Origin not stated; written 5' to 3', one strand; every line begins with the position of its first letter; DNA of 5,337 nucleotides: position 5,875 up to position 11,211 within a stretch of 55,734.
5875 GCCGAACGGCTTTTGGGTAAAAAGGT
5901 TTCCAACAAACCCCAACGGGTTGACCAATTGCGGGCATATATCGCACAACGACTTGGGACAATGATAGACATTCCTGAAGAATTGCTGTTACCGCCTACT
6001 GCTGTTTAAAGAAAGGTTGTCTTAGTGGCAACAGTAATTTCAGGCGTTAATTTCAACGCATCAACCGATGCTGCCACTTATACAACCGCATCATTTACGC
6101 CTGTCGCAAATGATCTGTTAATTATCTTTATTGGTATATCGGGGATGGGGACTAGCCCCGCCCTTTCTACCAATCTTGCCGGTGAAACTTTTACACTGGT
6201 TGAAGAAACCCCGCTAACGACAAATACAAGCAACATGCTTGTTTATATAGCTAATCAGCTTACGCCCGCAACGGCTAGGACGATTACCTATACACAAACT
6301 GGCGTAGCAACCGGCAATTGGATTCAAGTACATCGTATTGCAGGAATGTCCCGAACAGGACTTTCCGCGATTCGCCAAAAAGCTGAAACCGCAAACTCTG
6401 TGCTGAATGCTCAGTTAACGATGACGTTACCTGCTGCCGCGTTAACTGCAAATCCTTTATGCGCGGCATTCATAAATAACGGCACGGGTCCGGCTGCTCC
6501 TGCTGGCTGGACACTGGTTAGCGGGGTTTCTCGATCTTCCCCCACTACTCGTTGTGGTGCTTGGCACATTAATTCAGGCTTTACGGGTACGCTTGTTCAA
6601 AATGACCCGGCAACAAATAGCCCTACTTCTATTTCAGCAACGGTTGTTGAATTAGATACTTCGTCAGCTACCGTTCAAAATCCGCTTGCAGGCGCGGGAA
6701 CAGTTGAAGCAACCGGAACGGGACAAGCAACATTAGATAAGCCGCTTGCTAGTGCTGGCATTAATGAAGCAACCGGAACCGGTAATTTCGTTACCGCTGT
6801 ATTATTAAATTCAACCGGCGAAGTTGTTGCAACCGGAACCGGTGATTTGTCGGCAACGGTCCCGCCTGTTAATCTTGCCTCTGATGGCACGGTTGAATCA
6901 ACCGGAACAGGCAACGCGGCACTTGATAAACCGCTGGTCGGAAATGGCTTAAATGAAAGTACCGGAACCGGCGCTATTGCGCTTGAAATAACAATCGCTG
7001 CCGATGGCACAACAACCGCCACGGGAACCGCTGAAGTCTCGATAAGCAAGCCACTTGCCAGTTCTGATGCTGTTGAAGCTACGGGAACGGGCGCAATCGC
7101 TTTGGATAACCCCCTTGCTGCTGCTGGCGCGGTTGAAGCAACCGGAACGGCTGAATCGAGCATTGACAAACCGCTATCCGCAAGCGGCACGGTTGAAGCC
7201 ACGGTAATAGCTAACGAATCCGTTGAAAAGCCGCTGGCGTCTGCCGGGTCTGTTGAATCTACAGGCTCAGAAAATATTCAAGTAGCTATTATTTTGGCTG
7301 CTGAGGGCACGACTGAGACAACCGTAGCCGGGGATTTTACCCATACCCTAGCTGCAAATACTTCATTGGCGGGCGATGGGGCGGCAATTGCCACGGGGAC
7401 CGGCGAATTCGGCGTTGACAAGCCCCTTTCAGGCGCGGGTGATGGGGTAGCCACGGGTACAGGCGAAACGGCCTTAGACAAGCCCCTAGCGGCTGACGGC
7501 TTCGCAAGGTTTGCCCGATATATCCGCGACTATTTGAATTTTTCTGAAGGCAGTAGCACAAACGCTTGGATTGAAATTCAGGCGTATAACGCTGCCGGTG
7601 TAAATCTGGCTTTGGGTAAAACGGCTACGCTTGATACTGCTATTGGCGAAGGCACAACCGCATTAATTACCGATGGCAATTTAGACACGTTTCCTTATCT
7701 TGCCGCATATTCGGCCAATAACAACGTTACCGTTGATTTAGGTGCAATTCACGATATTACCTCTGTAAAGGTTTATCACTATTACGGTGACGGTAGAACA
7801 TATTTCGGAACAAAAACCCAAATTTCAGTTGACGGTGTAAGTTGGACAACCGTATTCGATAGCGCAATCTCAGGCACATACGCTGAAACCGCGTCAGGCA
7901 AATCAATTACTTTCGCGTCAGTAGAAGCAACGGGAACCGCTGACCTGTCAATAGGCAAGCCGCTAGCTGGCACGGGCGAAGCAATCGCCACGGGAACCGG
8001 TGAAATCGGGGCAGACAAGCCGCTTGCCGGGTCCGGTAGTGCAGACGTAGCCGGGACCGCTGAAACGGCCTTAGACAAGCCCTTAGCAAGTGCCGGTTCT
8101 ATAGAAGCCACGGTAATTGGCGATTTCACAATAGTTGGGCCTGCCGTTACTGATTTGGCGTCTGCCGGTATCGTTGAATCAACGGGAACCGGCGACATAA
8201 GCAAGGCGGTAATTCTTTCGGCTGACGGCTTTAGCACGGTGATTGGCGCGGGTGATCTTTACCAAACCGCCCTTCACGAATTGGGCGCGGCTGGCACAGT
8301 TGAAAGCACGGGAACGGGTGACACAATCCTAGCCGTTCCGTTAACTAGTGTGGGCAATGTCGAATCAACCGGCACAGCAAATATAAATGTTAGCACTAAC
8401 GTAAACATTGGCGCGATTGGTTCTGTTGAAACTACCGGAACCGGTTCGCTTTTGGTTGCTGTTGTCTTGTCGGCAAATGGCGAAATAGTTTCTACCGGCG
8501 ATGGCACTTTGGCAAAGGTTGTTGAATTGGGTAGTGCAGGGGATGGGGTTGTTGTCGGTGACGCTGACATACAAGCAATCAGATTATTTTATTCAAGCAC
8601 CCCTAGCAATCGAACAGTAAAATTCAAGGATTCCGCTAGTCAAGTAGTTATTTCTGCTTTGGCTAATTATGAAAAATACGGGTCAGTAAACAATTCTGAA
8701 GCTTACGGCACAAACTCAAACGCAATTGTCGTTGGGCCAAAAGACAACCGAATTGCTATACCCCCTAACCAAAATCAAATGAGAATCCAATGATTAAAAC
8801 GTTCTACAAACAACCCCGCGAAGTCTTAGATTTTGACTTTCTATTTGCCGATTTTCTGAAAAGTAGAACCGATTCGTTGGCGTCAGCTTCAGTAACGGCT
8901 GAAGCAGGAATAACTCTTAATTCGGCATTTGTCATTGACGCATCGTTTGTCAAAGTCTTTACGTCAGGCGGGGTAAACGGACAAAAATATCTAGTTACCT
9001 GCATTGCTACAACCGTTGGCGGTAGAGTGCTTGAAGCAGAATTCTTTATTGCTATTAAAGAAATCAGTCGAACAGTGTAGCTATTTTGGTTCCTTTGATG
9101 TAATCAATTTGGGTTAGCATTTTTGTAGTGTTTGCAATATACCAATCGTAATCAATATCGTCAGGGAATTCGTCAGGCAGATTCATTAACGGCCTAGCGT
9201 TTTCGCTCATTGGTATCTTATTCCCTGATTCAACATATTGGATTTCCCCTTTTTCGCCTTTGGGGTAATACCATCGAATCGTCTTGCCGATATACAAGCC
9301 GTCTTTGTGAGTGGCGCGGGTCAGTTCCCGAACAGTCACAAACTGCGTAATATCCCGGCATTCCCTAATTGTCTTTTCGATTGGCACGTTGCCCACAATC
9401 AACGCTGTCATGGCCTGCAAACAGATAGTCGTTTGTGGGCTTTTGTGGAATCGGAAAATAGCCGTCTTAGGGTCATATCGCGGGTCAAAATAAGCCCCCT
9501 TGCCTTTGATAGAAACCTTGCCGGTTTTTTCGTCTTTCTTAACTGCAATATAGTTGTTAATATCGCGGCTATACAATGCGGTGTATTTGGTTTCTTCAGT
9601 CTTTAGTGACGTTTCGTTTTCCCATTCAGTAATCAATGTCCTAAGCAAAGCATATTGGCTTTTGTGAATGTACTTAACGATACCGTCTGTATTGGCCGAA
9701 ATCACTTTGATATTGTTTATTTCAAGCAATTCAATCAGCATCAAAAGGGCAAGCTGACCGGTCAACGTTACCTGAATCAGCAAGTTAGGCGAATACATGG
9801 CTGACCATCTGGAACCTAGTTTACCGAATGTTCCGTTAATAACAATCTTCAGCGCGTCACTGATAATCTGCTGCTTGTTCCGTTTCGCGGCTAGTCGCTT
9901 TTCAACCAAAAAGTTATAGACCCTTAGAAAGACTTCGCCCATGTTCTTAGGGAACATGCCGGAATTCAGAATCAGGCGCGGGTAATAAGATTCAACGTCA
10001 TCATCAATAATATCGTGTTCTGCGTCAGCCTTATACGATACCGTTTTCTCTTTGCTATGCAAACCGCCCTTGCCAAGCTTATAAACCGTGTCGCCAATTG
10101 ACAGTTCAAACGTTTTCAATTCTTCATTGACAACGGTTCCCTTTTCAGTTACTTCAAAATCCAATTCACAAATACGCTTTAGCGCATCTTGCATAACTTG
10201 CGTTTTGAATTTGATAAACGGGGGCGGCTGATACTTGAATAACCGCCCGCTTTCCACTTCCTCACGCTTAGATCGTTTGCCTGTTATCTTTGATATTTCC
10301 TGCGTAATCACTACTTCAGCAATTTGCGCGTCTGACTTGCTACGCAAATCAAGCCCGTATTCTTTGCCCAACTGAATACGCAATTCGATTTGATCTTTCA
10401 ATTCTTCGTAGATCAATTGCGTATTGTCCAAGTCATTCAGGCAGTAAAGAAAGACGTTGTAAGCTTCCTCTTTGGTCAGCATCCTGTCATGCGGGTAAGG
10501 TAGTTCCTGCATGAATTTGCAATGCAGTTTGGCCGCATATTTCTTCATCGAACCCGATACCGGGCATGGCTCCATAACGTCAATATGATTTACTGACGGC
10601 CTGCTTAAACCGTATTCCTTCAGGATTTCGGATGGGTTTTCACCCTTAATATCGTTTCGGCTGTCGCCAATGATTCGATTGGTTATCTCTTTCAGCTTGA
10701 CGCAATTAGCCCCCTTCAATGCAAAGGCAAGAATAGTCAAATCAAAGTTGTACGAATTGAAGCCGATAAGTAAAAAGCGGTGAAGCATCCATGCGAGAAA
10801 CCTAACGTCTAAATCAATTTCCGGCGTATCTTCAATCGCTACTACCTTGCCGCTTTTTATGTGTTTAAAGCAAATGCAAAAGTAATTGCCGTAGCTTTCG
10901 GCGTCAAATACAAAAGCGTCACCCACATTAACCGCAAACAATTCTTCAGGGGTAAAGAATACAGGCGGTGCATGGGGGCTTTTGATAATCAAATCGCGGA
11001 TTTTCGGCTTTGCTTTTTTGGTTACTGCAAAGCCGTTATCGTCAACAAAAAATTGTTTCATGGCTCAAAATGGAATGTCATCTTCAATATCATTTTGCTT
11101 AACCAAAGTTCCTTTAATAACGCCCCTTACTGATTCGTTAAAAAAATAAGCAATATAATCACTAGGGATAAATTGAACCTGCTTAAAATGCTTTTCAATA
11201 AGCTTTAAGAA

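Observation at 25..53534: Dispersed, frame-independent 9-mer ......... (19 exact copies): an uptake-sequence-like or Chi-like genomic word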

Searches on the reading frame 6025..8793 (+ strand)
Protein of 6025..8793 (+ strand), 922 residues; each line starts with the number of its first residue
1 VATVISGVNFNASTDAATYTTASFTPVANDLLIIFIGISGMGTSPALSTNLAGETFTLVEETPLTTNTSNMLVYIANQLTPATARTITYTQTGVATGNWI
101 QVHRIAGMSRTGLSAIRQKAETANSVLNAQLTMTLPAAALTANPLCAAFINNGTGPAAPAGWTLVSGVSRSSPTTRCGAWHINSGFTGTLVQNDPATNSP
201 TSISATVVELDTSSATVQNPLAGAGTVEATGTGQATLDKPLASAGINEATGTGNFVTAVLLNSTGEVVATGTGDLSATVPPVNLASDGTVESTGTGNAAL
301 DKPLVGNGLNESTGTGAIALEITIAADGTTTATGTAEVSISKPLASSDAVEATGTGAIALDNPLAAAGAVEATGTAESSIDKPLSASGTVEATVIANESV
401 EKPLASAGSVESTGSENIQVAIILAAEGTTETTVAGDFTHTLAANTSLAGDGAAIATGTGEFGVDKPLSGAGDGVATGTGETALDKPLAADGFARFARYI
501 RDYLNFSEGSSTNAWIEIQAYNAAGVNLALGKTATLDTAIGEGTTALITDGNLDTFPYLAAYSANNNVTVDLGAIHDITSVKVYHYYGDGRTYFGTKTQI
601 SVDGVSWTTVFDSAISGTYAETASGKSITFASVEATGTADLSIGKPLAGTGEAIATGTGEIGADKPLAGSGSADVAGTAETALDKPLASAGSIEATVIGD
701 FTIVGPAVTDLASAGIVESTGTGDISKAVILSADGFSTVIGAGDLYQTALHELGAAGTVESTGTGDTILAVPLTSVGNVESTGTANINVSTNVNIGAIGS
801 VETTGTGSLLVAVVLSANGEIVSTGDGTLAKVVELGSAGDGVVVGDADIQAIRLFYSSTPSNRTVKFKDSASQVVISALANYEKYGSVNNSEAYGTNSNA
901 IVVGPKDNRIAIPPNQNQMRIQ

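Call 8: search_protein_families(library=pfam, proteins=[window:6025-8793:+])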
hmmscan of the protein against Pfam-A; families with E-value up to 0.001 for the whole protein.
window:6025-8793:+ (922 aa): 2 families
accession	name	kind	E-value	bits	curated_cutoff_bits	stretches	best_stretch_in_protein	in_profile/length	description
PF00754.31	F5_F8_type_C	-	1.8e-09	38.2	28.2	1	541-635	10-105/127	F5/8 type C domain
PF22633.2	F5_F8_type_C_2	-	1.1e-08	36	27.8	1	548-635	2-86/91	NedA-like, galactose-binding domain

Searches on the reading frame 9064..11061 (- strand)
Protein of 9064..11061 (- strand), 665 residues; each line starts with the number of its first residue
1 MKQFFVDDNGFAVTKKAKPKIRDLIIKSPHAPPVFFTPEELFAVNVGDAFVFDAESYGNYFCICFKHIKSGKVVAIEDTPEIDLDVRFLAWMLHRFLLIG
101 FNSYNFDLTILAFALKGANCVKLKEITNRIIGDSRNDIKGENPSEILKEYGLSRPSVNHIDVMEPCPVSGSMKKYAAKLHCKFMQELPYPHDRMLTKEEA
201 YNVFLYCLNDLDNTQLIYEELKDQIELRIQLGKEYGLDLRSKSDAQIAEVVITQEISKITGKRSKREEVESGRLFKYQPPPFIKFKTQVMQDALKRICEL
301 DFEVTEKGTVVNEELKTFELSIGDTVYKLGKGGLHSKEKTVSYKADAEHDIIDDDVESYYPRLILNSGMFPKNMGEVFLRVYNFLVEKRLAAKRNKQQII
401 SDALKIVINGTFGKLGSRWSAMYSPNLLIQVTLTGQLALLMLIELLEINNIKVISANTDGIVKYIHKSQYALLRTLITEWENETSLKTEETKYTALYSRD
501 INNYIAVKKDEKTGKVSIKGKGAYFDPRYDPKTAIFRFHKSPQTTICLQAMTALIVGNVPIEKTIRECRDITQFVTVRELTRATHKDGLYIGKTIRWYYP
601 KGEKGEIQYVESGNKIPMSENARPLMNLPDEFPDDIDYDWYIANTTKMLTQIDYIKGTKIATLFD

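Call 8: search_protein_families(library=pfam, proteins=[window:9064-11061:-])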
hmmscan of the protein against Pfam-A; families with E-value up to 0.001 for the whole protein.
window:9064-11061:- (665 aa): 0 families

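Call 24: search_protein_families(library=phrogs, proteins=[window:9064-11061:-])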
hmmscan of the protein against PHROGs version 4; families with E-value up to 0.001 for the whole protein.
window:9064-11061:- (665 aa): 5 families
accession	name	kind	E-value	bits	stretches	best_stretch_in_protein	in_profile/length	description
phrog_1252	-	DNA, RNA and nucleotide metabolism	2.2e-194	648.8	1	35-656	39-655/663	DNA polymerase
phrog_18505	-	DNA, RNA and nucleotide metabolism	2.5e-22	80.6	1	374-577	12-202/349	DNA polymerase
phrog_4210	-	DNA, RNA and nucleotide metabolism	2.3e-15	56.5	1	48-253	721-907/1304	DNA polymerase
phrog_262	-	DNA, RNA and nucleotide metabolism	6.3e-06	25.5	1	356-461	497-582/856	DNA polymerase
phrog_1918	-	DNA, RNA and nucleotide metabolism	9.8e-05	22.6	1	391-487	29-125/382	DNA polymerase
